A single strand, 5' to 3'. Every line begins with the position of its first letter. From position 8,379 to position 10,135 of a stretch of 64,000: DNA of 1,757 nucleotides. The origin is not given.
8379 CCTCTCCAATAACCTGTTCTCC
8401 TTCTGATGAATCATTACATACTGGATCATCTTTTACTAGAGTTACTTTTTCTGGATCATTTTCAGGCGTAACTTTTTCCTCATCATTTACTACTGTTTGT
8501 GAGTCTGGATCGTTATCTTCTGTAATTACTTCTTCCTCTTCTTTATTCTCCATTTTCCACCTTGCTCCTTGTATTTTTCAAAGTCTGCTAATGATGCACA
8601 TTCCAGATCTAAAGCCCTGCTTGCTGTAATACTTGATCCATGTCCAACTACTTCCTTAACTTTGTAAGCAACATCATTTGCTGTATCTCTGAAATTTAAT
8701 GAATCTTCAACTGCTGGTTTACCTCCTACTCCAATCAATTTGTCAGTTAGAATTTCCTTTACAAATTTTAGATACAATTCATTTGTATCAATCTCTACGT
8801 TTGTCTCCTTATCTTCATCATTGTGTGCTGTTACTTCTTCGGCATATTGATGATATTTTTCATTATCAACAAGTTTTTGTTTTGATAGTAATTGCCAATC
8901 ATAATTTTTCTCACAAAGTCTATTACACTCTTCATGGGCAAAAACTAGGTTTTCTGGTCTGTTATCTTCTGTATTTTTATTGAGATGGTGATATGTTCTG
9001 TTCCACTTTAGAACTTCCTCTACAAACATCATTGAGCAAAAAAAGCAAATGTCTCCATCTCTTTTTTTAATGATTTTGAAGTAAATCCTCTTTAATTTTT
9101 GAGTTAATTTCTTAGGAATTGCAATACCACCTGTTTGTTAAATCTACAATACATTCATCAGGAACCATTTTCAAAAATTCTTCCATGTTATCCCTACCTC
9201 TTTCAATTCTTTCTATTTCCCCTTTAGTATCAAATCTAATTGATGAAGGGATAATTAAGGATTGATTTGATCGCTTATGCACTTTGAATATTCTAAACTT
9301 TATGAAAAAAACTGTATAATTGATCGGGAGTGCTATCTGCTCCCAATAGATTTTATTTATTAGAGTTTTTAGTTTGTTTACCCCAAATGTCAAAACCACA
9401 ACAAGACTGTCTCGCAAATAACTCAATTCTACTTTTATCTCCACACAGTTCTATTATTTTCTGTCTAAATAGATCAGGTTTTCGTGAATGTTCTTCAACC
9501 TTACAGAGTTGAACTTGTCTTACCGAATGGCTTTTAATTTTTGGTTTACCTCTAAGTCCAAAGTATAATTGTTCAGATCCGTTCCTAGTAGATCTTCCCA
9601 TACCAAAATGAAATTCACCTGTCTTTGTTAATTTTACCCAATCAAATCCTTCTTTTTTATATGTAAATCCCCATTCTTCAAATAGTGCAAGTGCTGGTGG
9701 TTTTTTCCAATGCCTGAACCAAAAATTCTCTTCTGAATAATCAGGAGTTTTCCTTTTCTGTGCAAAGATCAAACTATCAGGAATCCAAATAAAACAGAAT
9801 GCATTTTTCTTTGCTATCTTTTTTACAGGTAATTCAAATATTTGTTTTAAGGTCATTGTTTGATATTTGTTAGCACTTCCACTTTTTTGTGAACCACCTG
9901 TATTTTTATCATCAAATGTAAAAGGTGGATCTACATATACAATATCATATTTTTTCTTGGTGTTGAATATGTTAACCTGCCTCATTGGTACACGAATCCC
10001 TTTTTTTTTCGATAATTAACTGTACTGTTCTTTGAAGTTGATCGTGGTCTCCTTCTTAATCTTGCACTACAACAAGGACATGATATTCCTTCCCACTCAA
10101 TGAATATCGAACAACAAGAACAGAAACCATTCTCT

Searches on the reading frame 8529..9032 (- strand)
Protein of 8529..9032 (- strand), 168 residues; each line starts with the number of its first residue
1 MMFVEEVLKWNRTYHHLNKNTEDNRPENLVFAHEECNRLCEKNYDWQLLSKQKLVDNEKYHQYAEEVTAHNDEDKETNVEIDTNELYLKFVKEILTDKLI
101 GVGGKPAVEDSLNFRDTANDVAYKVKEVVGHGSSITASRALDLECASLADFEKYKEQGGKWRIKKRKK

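Call 12: search_protein_families(library=pfam, proteins=[window:8529-9032:-], max_evalue=0.01)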
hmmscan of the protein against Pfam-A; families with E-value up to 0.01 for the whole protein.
window:8529-9032:- (168 aa): 1 family
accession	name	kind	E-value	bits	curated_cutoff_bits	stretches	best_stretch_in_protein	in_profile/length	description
PF13392.12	HNH_3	-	0.00092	19.2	24.8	1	15-31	22-38/46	HNH endonuclease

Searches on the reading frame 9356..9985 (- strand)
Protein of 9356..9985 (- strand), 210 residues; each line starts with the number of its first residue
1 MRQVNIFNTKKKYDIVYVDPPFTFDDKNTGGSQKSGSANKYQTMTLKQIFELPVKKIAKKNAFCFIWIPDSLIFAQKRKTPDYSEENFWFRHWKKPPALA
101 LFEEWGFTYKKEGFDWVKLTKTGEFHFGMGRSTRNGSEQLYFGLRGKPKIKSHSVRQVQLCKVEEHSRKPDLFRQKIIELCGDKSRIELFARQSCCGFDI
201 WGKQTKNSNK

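Call 12: search_protein_families(library=pfam, proteins=[window:9356-9985:-], max_evalue=0.01)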
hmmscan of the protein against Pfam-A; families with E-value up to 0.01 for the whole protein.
window:9356-9985:- (210 aa): 1 family
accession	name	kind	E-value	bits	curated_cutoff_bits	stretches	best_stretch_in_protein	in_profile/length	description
PF05063.20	MT-A70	-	8.6e-21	75.1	23.9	2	100-204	61-172/172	MT-A70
